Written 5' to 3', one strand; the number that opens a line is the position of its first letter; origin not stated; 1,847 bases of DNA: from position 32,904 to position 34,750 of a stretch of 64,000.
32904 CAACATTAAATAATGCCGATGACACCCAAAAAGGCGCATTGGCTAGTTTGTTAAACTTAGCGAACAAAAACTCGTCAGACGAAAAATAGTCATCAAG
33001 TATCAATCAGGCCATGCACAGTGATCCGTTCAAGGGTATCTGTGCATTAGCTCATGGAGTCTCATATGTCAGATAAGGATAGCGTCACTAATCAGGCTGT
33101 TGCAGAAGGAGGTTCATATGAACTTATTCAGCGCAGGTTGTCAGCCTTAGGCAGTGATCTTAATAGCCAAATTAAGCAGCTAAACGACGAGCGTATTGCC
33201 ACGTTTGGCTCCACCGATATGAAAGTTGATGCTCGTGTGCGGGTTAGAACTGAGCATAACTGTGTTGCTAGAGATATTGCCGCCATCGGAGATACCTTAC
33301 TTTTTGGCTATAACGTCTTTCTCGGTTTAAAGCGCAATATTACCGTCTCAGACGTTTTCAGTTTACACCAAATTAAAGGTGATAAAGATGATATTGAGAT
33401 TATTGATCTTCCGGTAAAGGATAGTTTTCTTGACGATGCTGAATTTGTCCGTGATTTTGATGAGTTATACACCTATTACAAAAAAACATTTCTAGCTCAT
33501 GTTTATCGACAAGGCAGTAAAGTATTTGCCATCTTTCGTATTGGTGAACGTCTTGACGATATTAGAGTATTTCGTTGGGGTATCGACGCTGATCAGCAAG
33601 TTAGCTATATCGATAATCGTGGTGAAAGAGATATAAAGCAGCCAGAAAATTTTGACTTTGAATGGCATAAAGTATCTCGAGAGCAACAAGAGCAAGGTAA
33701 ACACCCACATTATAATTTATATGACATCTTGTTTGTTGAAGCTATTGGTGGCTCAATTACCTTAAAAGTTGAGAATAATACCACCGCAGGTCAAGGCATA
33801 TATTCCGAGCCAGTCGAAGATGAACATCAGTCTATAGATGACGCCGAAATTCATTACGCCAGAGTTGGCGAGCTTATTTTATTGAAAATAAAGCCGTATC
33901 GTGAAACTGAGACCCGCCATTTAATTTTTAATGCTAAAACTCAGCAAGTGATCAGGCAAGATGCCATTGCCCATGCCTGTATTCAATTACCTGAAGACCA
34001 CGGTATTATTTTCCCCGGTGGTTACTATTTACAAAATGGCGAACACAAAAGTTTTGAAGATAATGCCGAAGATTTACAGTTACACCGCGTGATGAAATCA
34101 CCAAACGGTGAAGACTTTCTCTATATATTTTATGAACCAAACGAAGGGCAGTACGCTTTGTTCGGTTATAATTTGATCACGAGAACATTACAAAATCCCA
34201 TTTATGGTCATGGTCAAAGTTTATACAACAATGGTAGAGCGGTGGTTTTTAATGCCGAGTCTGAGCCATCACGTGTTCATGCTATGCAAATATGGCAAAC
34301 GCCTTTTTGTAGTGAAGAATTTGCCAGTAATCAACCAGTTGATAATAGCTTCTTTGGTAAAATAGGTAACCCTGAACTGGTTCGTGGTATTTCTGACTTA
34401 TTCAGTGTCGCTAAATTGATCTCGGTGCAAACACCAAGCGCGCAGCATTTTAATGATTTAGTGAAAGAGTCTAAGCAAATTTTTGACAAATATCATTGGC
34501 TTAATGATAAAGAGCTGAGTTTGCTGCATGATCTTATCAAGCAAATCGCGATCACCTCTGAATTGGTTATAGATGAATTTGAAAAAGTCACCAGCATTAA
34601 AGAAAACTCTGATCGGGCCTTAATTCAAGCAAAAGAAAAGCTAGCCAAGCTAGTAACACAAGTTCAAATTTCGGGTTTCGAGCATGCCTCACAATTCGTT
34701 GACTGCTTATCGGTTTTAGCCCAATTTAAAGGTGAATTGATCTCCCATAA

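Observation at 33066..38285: Giant protein: AAA+ module with a DD (not DE) Walker B and an enormous non-ATPase N-terminal region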

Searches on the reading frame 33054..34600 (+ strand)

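Call 24: find_related_loci(query=window:33054-34600:+, collection=genome_contigs, flank=8000)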
Query window:33054-34600:+ (515 aa) in genome_contigs; peptide patterns used: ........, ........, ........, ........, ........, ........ (x = any residue, [..] = any of these).
42 stretches matched a pattern; 29 encode a relative of the query (tblastn E <= 1e-3); 28 distinct loci.
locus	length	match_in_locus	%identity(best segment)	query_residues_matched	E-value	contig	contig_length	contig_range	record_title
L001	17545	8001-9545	98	1-515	0e+0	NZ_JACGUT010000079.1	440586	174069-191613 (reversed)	Colwellia sp. MB3u-41 NODE_1114312_length_440586_cov_28.2, whole genome shotgun sequence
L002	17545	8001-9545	93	1-515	0e+0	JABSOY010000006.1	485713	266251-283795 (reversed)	MAG: Colwellia sp. isolate DT_20 DT-Colwellia-4_scaffold_7, whole genome shotgun sequence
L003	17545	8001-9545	86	1-515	0e+0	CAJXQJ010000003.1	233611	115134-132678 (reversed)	MAG TPA_asm: uncultured Colwellia sp. isolate SRR3933279_bin.2_MetaBAT_v2.12.1_MAG genome assembly, contig: NODE_4_lengt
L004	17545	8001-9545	86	1-515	0e+0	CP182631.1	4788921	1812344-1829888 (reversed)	Colwellia sp. RE-S-Sl-9 chromosome, complete genome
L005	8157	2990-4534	86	1-515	0e+0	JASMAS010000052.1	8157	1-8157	MAG: Litorilituus sp. isolate ETNP20_MAG_10 c_000000343460, whole genome shotgun sequence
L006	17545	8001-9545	93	1-515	0e+0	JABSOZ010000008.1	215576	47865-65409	MAG: Colwellia sp. isolate DT_21 DT-Colwellia-5_scaffold_8, whole genome shotgun sequence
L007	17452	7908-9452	84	1-515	0e+0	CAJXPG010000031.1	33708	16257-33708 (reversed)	MAG TPA_asm: uncultured Colwellia sp. isolate SRR3933266_bin.9_MetaBAT_v2.12.1_MAG genome assembly, contig: NODE_81_leng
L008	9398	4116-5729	80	1-515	0e+0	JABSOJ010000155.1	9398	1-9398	MAG: Alteromonadaceae bacterium isolate DT_5 DT-Alteromonadaceae-2_scaffold_157, whole genome shotgun sequence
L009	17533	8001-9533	83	5-515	0e+0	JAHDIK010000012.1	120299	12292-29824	MAG: Colwellia sp. isolate MAG-91 RZ_411, whole genome shotgun sequence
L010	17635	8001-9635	78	1-515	0e+0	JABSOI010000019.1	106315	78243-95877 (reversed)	MAG: Alteromonadaceae bacterium isolate DT_4 DT-Alteromonadaceae-1_scaffold_20, whole genome shotgun sequence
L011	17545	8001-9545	93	1-515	0e+0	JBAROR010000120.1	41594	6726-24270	MAG: Cognaticolwellia sp. isolate MFD12168_ilm_asm_bin13 k127_154897, whole genome shotgun sequence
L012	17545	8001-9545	85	1-515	0e+0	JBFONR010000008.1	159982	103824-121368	Colwelliaceae bacterium MEBiC 14330 NODE_8_length_159982_cov_9.041686_pilon, whole genome shotgun sequence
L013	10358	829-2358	74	6-515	0e+0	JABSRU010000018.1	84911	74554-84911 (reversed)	MAG: Gammaproteobacteria bacterium isolate DT_94 DT-Psychrobiaceae-3_scaffold_21, whole genome shotgun sequence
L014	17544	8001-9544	86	1-515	0e+0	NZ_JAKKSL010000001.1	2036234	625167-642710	Colwellia maritima strain MSW7 1, whole genome shotgun sequence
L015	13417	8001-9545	71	2-515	0e+0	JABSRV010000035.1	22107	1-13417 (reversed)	MAG: Psychrobium sp. isolate DT_95 DT-Psychrobium-1_scaffold_35, whole genome shotgun sequence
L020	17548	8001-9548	47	5-515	3e-168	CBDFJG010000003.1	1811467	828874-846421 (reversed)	MAG: Planctomycetota bacterium isolate 82eb9380-8e6c-47c5-987f-f4f3aed39320 genome assembly, contig: contig_3, whole gen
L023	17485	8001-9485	49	18-515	6e-160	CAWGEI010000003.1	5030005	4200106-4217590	MAG: uncultured Acidobacteriota bacterium isolate MFD01916.bin.2.105 genome assembly, contig: contig_3365, whole genome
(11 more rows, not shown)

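Call 28: search_protein_families(library=pfam, proteins=[L020:5172-5933:+, L020:5991-7976:+, L023:5443-6006:+, L023:6020-7897:+, L020:8001-13391:+, L023:7914-13010:+], max_evalue=0.1)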
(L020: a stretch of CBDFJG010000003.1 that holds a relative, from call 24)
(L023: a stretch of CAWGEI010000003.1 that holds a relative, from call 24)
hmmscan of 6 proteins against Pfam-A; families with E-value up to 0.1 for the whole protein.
L020:5172-5933:+ (254 aa): 0 families

L020:5991-7976:+ (662 aa): 0 families

L023:5443-6006:+ (188 aa): 0 families

L023:6020-7897:+ (626 aa): 0 families

L020:8001-13391:+ (1797 aa): 7 families
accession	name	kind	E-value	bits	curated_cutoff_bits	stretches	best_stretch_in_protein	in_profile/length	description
PF12458.13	DUF3686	-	4.4e-203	675.2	25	1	33-482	1-448/448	ATPase involved in DNA repair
PF25472.1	DUF7902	-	1.5e-29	102.5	26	1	604-687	2-85/85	Domain of unknown function (DUF7902)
PF00004.35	AAA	-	3.8e-07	31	21.2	1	1290-1368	2-71/131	ATPase family associated with various cellular activities (AAA)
PF07728.20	AAA_5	-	6.5e-05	23.4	22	1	1289-1413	2-126/139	AAA domain (dynein-related subfamily)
PF13401.12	AAA_22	-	7.2e-05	23.5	27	1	1287-1380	6-110/130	AAA domain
PF05496.18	RuvB_N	-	8.4e-05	22.8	27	1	1277-1324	24-71/159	Holliday junction DNA helicase RuvB P-loop domain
PF13245.12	AAA_19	-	0.085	13.5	25.1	0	1287-1309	12-34/134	AAA domain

L023:7914-13010:+ (1699 aa): 8 families
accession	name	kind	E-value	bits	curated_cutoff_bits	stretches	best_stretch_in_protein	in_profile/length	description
PF12458.13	DUF3686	-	1.2e-200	667.2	25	1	48-490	2-448/448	ATPase involved in DNA repair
PF25472.1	DUF7902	-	9.5e-21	74.2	26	1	608-691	2-85/85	Domain of unknown function (DUF7902)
PF00004.35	AAA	-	7.7e-07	30.1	21.2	1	1215-1292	1-69/131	ATPase family associated with various cellular activities (AAA)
PF13401.12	AAA_22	-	1.4e-05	25.8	27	1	1213-1306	6-110/130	AAA domain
PF05496.18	RuvB_N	-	0.0002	21.6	27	1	1201-1250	22-71/159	Holliday junction DNA helicase RuvB P-loop domain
PF07728.20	AAA_5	-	0.00045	20.7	22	1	1215-1342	2-127/139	AAA domain (dynein-related subfamily)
PF13207.12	AAA_17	-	0.031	15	27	0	1220-1243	3-26/136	AAA domain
PF13238.12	AAA_18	-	0.044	14.7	29.4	0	1217-1268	3-44/128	AAA domain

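Call 34: find_homologous_proteins(query=L023:7914-13010:+)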
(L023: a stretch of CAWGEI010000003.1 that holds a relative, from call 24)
Query L023:7914-13010:+ (1699 aa): 6096 proteins with E <= 0.001 among 8000 candidates; the best 120 are listed.
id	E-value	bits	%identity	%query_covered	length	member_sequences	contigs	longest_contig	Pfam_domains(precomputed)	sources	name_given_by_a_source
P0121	0.0e+0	3723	100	98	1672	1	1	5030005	PF12458.14,PF00004.36,PF13401.13,PF25472.2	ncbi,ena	-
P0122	0.0e+0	3309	88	98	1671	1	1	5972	PF12458.14,PF00004.36,PF13401.13,PF25472.2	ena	-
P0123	0.0e+0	3231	85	98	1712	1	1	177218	PF12458.14,PF00004.36,PF13401.13,PF25472.2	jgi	jgi:MoxR-like ATPase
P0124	0.0e+0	3228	85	98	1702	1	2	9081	PF12458.14,PF00004.36,PF13401.13,PF25472.2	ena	-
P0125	0.0e+0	3225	87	98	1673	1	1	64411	PF12458.14,PF00004.36,PF13401.13,PF07728.21,PF25472.2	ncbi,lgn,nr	ncbi:MAG: DNA repair ATPase [Acidobacteriota bacterium]|nr:DNA repair ATPase [Acidobacteriota bacter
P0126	0.0e+0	3191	85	98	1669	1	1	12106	PF12458.14,PF00004.36,PF13401.13,PF25472.2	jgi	jgi:ATPase involved in DNA repair/ATPase family associated with various cellular activities (AAA)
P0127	0.0e+0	3170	85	98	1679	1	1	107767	PF12458.14,PF00004.36,PF13401.13,PF25472.2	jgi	jgi:MoxR-like ATPase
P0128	0.0e+0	3166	85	98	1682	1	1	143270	PF12458.14,PF00004.36,PF25472.2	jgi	jgi:MoxR-like ATPase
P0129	0.0e+0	3090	82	98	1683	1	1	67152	PF12458.14,PF00004.36,PF13401.13,PF25472.2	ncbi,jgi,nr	ncbi:MAG TPA: DNA repair ATPase [Thermoanaerobaculia bacterium]|nr:DNA repair ATPase [Thermoanaeroba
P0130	0.0e+0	3077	81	98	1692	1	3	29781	PF12458.14,PF25472.2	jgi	jgi:MoxR-like ATPase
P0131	0.0e+0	3061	81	98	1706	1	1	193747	PF12458.14,PF00004.36,PF25472.2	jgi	jgi:MoxR-like ATPase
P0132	0.0e+0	3053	80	98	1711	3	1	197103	PF12458.14,PF00004.36,PF13401.13,PF25472.2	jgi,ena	-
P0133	0.0e+0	2980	79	98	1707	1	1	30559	PF12458.14,PF00004.36,PF13401.13,PF25472.2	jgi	jgi:MoxR-like ATPase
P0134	0.0e+0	2952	79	98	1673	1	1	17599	PF12458.14,PF00004.36,PF25472.2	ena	-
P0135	0.0e+0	2909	78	98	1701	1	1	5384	PF12458.14,PF00004.36,PF25472.2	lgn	-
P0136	0.0e+0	2900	77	98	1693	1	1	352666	PF12458.14,PF00004.36,PF13401.13,PF25472.2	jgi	jgi:hypothetical protein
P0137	0.0e+0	2895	77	98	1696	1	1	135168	PF12458.14,PF00004.36,PF25472.2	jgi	jgi:MoxR-like ATPase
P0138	0.0e+0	2885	77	98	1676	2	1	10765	PF12458.14,PF00004.36,PF25472.2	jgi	jgi:hypothetical protein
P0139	0.0e+0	2884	77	98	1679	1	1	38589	PF12458.14,PF00004.36,PF25472.2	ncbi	-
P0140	0.0e+0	2882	77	98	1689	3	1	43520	PF12458.14,PF00004.36,PF25472.2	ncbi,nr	ncbi:MAG TPA: DNA repair ATPase [Thermoanaerobaculia bacterium]|nr:DNA repair ATPase [Thermoanaeroba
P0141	0.0e+0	2878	77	98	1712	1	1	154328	PF12458.14,PF00004.36,PF13401.13,PF07728.21,PF25472.2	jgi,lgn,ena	-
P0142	0.0e+0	2878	77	98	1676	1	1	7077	PF12458.14,PF00004.36,PF13401.13,PF25472.2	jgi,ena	jgi:hypothetical protein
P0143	0.0e+0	2856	77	98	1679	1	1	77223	PF12458.14,PF00004.36,PF25472.2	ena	-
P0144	0.0e+0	2849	77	98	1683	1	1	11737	PF12458.14,PF00004.36,PF13401.13,PF05496.19,PF07728.21,PF25472.2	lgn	-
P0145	0.0e+0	2847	76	98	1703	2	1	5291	PF12458.14,PF00004.36,PF25472.2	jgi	jgi:hypothetical protein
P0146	0.0e+0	2842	77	98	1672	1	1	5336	PF12458.14,PF00004.36,PF25472.2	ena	-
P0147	0.0e+0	2835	76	98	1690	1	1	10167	PF12458.14,PF00004.36,PF25472.2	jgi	jgi:MoxR-like ATPase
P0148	0.0e+0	2830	76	98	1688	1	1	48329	PF12458.14,PF13401.13,PF25472.2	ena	-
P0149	0.0e+0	2828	76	98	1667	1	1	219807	PF12458.14,PF00004.36,PF25472.2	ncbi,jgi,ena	ncbi:MAG TPA: DNA repair ATPase [Thermoanaerobaculia bacterium]|jgi:MoxR-like ATPase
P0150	0.0e+0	2828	76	98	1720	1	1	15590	PF12458.14,PF00004.36,PF07728.21,PF25472.2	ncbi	-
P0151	0.0e+0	2823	75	98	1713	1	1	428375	PF12458.14,PF00004.36,PF25472.2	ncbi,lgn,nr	ncbi:MAG TPA: DNA repair ATPase [Thermoanaerobaculia bacterium]|nr:DNA repair ATPase [Thermoanaeroba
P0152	0.0e+0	2822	76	98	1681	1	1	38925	PF12458.14,PF00004.36,PF13401.13,PF07728.21,PF25472.2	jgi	jgi:hypothetical protein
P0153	0.0e+0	2816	74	98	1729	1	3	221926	PF12458.14,PF00004.36,PF25472.2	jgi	jgi:MoxR-like ATPase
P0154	0.0e+0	2815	75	98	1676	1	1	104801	PF12458.14,PF00004.36,PF25472.2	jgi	-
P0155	0.0e+0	2812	76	98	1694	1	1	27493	PF12458.14,PF00004.36,PF25472.2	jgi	jgi:MoxR-like ATPase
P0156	0.0e+0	2811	75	98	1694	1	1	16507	PF12458.14,PF00004.36,PF25472.2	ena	-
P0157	0.0e+0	2809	75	98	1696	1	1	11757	PF12458.14,PF00004.36,PF07728.21,PF25472.2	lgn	-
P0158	0.0e+0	2809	75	98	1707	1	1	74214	PF12458.14,PF00004.36,PF13401.13,PF07728.21,PF25472.2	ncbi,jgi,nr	ncbi:MAG TPA: DNA repair ATPase [Thermoanaerobaculia bacterium]|nr:DNA repair ATPase [Thermoanaeroba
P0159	0.0e+0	2802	76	98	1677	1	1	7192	PF12458.14,PF00004.36,PF25472.2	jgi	jgi:MoxR-like ATPase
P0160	0.0e+0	2799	75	98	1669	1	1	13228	PF12458.14,PF00004.36,PF25472.2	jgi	jgi:MoxR-like ATPase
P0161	0.0e+0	2797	76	98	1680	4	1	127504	PF12458.14,PF00004.36,PF25472.2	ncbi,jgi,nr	ncbi:MAG TPA: DNA repair ATPase [Thermoanaerobaculia bacterium]|nr:DNA repair ATPase [Thermoanaeroba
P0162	0.0e+0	2796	75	98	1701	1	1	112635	PF12458.14,PF00004.36,PF25472.2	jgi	jgi:MoxR-like ATPase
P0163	0.0e+0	2789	74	98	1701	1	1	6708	PF12458.14,PF00004.36,PF05496.19,PF25472.2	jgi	-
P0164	0.0e+0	2788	74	98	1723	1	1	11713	PF12458.14,PF00004.36,PF07728.21,PF25472.2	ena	-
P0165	0.0e+0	2787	75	98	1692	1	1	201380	PF12458.14,PF00004.36,PF25472.2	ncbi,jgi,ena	ncbi:MAG TPA: DNA repair ATPase [Thermoanaerobaculia bacterium]|jgi:MoxR-like ATPase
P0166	0.0e+0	2780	75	98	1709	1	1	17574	PF12458.14,PF00004.36,PF25472.2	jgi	jgi:hypothetical protein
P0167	0.0e+0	2765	74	98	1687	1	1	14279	PF12458.14,PF00004.36,PF13401.13,PF07728.21,PF25472.2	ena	-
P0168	0.0e+0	2764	75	98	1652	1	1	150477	PF12458.14,PF00004.36,PF07728.21,PF25472.2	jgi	jgi:MoxR-like ATPase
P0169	0.0e+0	2751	75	96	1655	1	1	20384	PF12458.14,PF00004.36,PF13401.13,PF07728.21,PF25472.2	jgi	jgi:hypothetical protein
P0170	0.0e+0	2748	75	98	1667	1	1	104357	PF12458.14,PF00004.36,PF13401.13,PF07728.21,PF25472.2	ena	-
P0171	0.0e+0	2746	74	98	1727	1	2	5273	PF12458.14,PF25472.2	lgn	-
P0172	0.0e+0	2741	73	98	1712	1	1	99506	PF12458.14,PF00004.36,PF07728.21,PF25472.2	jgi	jgi:hypothetical protein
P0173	0.0e+0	2709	74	96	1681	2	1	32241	PF12458.14,PF00004.36,PF13401.13,PF25472.2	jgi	jgi:MoxR-like ATPase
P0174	0.0e+0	2602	69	98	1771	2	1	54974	PF12458.14,PF00004.36,PF25472.2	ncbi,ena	ncbi:MAG TPA: DNA repair ATPase [Thermoanaerobaculia bacterium]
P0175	0.0e+0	2533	68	98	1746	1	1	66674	PF12458.14,PF00004.36,PF25472.2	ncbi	ncbi:MAG TPA: DNA repair ATPase [Thermoanaerobaculia bacterium]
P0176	0.0e+0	2527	68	99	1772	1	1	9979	PF12458.14,PF00004.36,PF25472.2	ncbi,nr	ncbi:MAG TPA: DNA repair ATPase [Thermoanaerobaculia bacterium]|nr:DNA repair ATPase [Thermoanaeroba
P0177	0.0e+0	2484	67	99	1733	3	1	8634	PF12458.14,PF00004.36,PF07728.21,PF25472.2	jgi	jgi:hypothetical protein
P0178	0.0e+0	2477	67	97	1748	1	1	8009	PF12458.14,PF00004.36,PF07728.21,PF25472.2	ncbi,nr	ncbi:MAG TPA: DNA repair ATPase [Thermoanaerobaculia bacterium]|nr:DNA repair ATPase [Thermoanaeroba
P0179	0.0e+0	2453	66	99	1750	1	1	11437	PF12458.14,PF00004.36,PF25472.2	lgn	-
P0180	0.0e+0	2434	90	71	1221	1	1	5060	PF12458.14,PF25472.2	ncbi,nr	ncbi:MAG TPA: DNA repair ATPase, partial [Thermoanaerobaculia bacterium]|nr:DNA repair ATPase [Therm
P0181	0.0e+0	2384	72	87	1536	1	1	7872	PF12458.14,PF00004.36,PF13401.13,PF05496.19,PF25472.2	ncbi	ncbi:MAG TPA: DNA repair ATPase, partial [Thermoanaerobaculia bacterium]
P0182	0.0e+0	2330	80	77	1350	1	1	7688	PF12458.14,PF00004.36,PF13401.13,PF25472.2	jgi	jgi:MoxR-like ATPase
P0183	0.0e+0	2281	86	69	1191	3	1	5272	PF12458.14,PF25472.2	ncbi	ncbi:MAG: DNA repair ATPase, partial [Thermoanaerobaculia bacterium]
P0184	0.0e+0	2202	60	98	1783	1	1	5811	PF12458.14,PF00004.36,PF13401.13,PF25472.2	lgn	-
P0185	0.0e+0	2147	58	98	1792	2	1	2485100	PF12458.14,PF00004.36,PF25472.2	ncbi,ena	-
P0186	0.0e+0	2133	57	99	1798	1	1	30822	PF12458.14,PF00004.36,PF07728.21,PF25472.2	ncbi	-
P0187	0.0e+0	2118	57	99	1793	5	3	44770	PF12458.14,PF00004.36,PF07728.21,PF25472.2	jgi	jgi:hypothetical protein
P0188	0.0e+0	2112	58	99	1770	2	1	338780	PF12458.14,PF00004.36,PF25472.2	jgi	jgi:hypothetical protein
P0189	0.0e+0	2093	57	98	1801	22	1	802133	PF12458.14,PF00004.36,PF25472.2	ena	-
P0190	0.0e+0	2091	56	98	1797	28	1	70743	PF12458.14,PF00004.36,PF07728.21,PF25472.2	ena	-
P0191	0.0e+0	2091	57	98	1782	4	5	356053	PF12458.14,PF00004.36,PF13401.13,PF25472.2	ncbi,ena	-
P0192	0.0e+0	2090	56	99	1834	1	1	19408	PF12458.14,PF00004.36,PF25472.2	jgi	jgi:hypothetical protein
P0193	0.0e+0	2084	57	98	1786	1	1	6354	PF12458.14,PF00004.36,PF25472.2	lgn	-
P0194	0.0e+0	2078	-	-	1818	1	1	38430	PF12458.14,PF00004.36,PF13401.13,PF25472.2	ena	-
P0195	0.0e+0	2077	57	98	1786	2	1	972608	PF12458.14,PF00004.36,PF13401.13,PF07728.21,PF25472.2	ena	-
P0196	0.0e+0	2077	56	98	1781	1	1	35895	PF12458.14,PF00004.36,PF07728.21,PF25472.2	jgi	jgi:hypothetical protein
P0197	0.0e+0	2047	56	98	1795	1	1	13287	PF12458.14,PF00004.36,PF25472.2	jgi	-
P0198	0.0e+0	2031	54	98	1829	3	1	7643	PF12458.14,PF00004.36,PF07728.21,PF25472.2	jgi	jgi:hypothetical protein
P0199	0.0e+0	2020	56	94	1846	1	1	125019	PF12458.14,PF00004.36,PF05496.19,PF25472.2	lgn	-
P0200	0.0e+0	2008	57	93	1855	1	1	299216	PF12458.14,PF00004.36,PF25472.2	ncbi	-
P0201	0.0e+0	1993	58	93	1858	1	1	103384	PF12458.14,PF00004.36,PF25472.2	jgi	jgi:hypothetical protein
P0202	0.0e+0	1974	57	94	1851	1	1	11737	PF12458.14,PF00004.36,PF05496.19,PF25472.2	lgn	-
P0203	0.0e+0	1974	57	93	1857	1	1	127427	PF12458.14,PF00004.36,PF25472.2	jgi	jgi:hypothetical protein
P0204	0.0e+0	1973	56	95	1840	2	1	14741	PF12458.14,PF00004.36,PF13401.13,PF25472.2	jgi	jgi:hypothetical protein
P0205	0.0e+0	1971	53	99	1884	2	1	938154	PF12458.14,PF00004.36,PF25472.2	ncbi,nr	ncbi:MAG: DNA repair ATPase [Deltaproteobacteria bacterium]|nr:DNA repair ATPase [Deltaproteobacteri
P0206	0.0e+0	1971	54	98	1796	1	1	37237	PF12458.14,PF00004.36,PF07728.21,PF25472.2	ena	-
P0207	0.0e+0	1968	56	93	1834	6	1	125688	PF12458.14,PF00004.36,PF25472.2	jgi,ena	-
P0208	0.0e+0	1967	57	93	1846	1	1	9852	PF12458.14,PF00004.36,PF13401.13,PF25472.2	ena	-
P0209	0.0e+0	1967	56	93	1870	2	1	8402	PF12458.14,PF00004.36,PF25472.2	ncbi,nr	ncbi:MAG: AAA family ATPase [Acidobacteria bacterium]|nr:MAG: AAA family ATPase [Acidobacteriota bac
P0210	0.0e+0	1966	57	93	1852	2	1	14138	PF12458.14,PF00004.36,PF13401.13,PF07728.21,PF25472.2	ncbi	-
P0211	0.0e+0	1966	56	94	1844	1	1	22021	PF12458.14,PF00004.36,PF13401.13,PF07728.21,PF25472.2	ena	-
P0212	0.0e+0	1964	53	98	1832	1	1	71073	PF12458.14,PF00004.36,PF13401.13,PF07728.21,PF25472.2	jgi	-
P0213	0.0e+0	1963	55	93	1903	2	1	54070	PF12458.14,PF00004.36,PF07728.21,PF25472.2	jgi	jgi:hypothetical protein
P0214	0.0e+0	1962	56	93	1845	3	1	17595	PF12458.14,PF00004.36,PF13401.13,PF07728.21,PF25472.2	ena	-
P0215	0.0e+0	1962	55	93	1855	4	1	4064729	PF12458.14,PF00004.36,PF25472.2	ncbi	-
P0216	0.0e+0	1960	56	93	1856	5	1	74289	PF12458.14,PF00004.36,PF25472.2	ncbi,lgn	-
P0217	0.0e+0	1959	53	98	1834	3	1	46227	PF12458.14,PF00004.36,PF13401.13,PF07728.21,PF25472.2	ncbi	-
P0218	0.0e+0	1958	54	94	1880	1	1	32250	PF12458.14,PF00004.36,PF07728.21,PF25472.2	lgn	-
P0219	0.0e+0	1958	57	93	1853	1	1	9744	PF12458.14,PF00004.36,PF07728.21,PF25472.2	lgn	-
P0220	0.0e+0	1956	55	93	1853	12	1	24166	PF12458.14,PF00004.36,PF25472.2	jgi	jgi:MoxR-like ATPase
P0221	0.0e+0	1956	55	94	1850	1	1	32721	PF12458.14,PF00004.36,PF13401.13,PF07728.21,PF25472.2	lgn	-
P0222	0.0e+0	1955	55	94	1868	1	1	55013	PF12458.14,PF00004.36,PF25472.2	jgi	jgi:hypothetical protein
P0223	0.0e+0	1953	56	94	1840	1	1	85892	PF12458.14,PF00004.36,PF25472.2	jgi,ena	-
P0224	0.0e+0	1952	55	95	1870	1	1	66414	PF12458.14,PF00004.36,PF07728.21,PF25472.2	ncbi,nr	ncbi:MAG: AAA family ATPase [bacterium]|nr:AAA family ATPase [bacterium]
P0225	0.0e+0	1949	56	91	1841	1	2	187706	PF12458.14,PF00004.36,PF13401.13,PF25472.2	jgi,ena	jgi:hypothetical protein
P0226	0.0e+0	1949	55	95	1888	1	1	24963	PF12458.14,PF00004.36,PF13401.13,PF07728.21,PF25472.2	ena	-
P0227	0.0e+0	1945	55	95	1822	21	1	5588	PF12458.14,PF00004.36,PF05496.19,PF07728.21,PF25472.2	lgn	-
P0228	0.0e+0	1944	55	94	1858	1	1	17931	PF12458.14,PF00004.36,PF07728.21,PF25472.2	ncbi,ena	-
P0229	0.0e+0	1942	55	93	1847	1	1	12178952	PF12458.14,PF00004.36,PF25472.2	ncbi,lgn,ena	-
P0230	0.0e+0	1941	56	93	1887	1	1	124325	PF12458.14,PF00004.36,PF05496.19,PF25472.2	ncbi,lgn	-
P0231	0.0e+0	1941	56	94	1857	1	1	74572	PF12458.14,PF00004.36,PF13401.13,PF07728.21,PF25472.2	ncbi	-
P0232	0.0e+0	1941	56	94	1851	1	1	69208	PF12458.14,PF00004.36,PF07728.21,PF25472.2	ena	-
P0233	0.0e+0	1940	57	93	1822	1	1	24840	PF12458.14,PF00004.36,PF13401.13,PF25472.2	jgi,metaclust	metaclust:\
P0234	0.0e+0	1940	55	93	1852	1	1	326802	PF12458.14,PF00004.36,PF07728.21,PF25472.2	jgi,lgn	-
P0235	0.0e+0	1939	54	98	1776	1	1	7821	PF12458.14,PF00004.36,PF25472.2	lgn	-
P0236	0.0e+0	1938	55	93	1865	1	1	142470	PF12458.14,PF00004.36,PF25472.2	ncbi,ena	-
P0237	0.0e+0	1936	55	94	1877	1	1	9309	PF12458.14,PF00004.36,PF13401.13,PF07728.21,PF25472.2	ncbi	-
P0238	0.0e+0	1935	56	94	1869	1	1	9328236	PF12458.14,PF00004.36,PF13401.13,PF07728.21,PF25472.2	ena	-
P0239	0.0e+0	1935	57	91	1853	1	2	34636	PF12458.14,PF00004.36,PF13401.13,PF25472.2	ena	-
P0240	0.0e+0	1931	56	93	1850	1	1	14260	PF12458.14,PF00004.36,PF07728.21,PF25472.2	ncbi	-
